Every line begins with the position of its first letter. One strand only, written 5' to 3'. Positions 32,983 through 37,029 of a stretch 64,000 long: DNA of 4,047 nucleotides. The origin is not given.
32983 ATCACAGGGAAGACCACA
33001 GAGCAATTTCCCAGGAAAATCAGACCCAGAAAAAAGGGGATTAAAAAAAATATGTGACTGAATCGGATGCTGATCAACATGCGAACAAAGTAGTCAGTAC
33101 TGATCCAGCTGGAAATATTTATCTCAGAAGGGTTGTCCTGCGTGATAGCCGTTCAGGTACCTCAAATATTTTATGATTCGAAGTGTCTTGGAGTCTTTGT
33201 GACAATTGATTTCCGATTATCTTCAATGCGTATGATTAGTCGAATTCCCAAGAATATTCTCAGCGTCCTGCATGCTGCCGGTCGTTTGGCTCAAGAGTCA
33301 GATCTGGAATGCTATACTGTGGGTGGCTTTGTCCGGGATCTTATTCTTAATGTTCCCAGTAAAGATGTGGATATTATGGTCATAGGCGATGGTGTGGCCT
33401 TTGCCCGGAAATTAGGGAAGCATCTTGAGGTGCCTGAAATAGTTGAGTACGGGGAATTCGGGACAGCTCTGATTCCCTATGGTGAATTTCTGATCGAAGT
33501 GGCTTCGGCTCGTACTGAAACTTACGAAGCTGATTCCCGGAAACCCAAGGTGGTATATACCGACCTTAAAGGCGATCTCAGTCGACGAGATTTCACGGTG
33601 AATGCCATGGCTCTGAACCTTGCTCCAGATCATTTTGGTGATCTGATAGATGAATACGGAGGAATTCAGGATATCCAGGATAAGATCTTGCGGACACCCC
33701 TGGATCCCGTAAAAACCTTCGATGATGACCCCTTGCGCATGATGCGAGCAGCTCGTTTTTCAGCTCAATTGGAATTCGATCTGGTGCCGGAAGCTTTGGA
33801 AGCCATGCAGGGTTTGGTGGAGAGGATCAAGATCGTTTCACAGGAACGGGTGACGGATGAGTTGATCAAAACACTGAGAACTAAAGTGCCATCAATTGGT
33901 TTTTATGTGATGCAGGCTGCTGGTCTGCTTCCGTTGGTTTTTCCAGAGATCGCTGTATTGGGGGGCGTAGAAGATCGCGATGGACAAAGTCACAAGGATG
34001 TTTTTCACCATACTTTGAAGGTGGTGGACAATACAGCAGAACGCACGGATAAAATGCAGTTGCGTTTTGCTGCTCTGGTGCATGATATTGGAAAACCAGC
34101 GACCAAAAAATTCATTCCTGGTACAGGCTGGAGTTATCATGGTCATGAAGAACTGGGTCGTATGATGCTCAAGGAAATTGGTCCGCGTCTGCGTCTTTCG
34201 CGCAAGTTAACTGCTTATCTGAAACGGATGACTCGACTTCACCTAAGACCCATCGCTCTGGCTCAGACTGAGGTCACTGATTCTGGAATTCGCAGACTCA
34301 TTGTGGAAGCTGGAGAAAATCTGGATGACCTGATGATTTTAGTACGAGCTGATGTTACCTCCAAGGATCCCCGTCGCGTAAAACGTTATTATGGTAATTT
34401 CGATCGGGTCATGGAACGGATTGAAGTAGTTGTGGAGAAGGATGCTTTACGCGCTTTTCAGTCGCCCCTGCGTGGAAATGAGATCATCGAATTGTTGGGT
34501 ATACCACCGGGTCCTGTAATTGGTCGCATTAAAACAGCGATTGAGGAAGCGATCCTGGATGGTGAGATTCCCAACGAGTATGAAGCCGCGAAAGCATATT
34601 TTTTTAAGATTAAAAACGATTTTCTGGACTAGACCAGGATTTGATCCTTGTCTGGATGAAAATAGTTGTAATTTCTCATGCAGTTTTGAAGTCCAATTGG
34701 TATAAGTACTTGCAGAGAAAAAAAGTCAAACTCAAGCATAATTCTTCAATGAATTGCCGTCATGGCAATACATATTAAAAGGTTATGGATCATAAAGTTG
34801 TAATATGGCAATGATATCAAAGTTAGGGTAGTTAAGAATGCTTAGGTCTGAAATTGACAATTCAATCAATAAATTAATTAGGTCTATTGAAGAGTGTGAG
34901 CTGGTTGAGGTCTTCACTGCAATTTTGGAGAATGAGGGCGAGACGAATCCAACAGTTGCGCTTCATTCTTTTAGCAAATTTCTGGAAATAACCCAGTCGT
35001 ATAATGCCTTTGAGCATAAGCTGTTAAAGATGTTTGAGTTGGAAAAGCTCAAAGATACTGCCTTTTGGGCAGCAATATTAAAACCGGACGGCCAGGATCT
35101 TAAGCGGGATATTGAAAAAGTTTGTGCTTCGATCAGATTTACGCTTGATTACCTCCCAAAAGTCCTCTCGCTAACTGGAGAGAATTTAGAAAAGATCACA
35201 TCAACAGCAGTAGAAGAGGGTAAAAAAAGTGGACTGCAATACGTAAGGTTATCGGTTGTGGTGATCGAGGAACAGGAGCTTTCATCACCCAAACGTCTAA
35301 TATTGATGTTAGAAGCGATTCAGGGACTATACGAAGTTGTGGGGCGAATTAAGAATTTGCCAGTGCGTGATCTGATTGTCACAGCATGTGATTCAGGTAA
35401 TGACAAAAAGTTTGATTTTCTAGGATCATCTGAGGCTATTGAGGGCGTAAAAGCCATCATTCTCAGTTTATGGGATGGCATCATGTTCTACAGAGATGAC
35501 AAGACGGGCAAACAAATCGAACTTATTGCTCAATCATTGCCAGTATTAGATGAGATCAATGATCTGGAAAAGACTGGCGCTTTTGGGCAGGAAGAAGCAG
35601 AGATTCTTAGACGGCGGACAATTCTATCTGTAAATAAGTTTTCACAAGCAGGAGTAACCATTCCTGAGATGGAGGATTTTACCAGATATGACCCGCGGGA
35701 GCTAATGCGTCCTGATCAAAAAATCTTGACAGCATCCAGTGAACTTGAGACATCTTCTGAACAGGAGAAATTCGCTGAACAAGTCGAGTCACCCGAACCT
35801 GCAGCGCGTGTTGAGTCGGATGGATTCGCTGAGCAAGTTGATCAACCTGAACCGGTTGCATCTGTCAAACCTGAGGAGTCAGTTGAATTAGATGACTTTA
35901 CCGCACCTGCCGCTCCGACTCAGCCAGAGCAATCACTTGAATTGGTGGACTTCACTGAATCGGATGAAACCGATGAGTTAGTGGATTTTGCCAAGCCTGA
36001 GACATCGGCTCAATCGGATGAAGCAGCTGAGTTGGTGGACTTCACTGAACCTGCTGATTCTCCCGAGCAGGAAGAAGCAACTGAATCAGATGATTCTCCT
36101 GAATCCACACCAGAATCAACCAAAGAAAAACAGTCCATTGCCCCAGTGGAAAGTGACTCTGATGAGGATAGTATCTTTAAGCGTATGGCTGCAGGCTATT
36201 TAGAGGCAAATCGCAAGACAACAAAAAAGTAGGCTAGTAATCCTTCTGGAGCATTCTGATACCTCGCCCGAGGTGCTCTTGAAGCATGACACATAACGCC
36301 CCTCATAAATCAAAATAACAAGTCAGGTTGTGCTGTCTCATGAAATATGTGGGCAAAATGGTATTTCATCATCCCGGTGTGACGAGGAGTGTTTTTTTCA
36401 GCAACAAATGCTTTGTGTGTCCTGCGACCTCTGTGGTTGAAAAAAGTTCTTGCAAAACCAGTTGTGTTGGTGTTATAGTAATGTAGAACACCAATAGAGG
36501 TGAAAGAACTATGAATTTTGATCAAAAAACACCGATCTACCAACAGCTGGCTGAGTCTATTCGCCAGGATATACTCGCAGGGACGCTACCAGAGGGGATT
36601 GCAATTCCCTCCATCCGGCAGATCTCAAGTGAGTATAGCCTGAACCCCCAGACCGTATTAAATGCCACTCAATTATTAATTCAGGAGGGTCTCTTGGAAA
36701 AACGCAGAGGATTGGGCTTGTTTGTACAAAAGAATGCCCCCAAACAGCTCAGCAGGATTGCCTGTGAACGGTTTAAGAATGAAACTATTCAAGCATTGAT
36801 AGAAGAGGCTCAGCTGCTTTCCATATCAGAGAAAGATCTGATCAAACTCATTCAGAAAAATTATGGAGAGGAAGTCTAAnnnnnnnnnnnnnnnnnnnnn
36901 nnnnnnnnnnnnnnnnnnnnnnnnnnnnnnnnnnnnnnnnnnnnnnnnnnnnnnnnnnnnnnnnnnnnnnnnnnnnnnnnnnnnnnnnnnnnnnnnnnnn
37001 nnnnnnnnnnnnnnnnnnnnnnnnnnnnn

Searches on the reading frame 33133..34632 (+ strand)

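Call 18: search_protein_families(library=ncbifam, proteins=[window:33133-34632:+])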
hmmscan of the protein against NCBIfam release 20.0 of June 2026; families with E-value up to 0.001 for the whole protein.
window:33133-34632:+ (499 aa): 13 families
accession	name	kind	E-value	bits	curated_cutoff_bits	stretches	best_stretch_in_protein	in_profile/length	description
TIGR02692.1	tRNA_CCA_actino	equivalog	1.1e-104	350.7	438.8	1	44-478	14-450/466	CCA tRNA nucleotidyltransferase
NF008137.0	PRK10885.1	equivalog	1.3e-49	169.2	451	1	59-444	2-381/409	multifunctional CCA addition/repair protein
NF009814.0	PRK13299.1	equivalog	3.5e-48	164.6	290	1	54-267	17-223/396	CCA tRNA nucleotidyltransferase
NF041569.1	A-tRNAntase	equivalog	2.3e-43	148.6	1440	1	32-277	453-699/880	A-adding tRNA nucleotidyltransferase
TIGR01942.1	pcnB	subfamily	8.2e-35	120.4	305.65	1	35-372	14-340/425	polynucleotide adenylyltransferase PcnB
NF009813.0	PRK13298.1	equivalog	9.7e-33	113.7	606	1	59-324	2-263/417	tRNA CCA-pyrophosphorylase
NF009812.0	PRK13297.1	equivalog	1.1e-22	80.6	624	1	56-274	10-220/364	tRNA CCA-pyrophosphorylase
NF008634.1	PRK11623.1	equivalog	9.3e-21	73.9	702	1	38-372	45-383/469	polynucleotide adenylyltransferase PcnB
NF009811.0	PRK13296.1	equivalog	2.6e-19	69.3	469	1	59-275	2-210/360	CCA tRNA nucleotidyltransferase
TIGR01693.1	UTase_glnD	equivalog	6.6e-10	37.9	519.4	1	190-413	326-564/850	[protein-PII] uridylyltransferase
NF002895.0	PRK03381.1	equivalog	3.5e-09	35.3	631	1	197-410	328-540/782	[protein-PII] uridylyltransferase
TIGR00277.1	HDIG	domain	8.5e-08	32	27.6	1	287-356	2-75/84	HDIG domain-containing metalloprotein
NF003467.0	PRK05092.1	equivalog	0.0006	17.7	959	0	194-411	404-636/940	[protein-PII] uridylyltransferase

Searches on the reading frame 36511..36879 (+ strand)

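Call 83: search_protein_families(library=pfam, proteins=[window:36511-36879:+], max_evalue=0.00001)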
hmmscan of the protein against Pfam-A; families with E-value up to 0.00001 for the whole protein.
window:36511-36879:+ (122 aa): 1 family
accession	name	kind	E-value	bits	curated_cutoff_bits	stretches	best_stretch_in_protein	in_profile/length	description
PF00392.27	GntR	-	1e-12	48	27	1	10-72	2-64/64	Bacterial regulatory proteins, gntR family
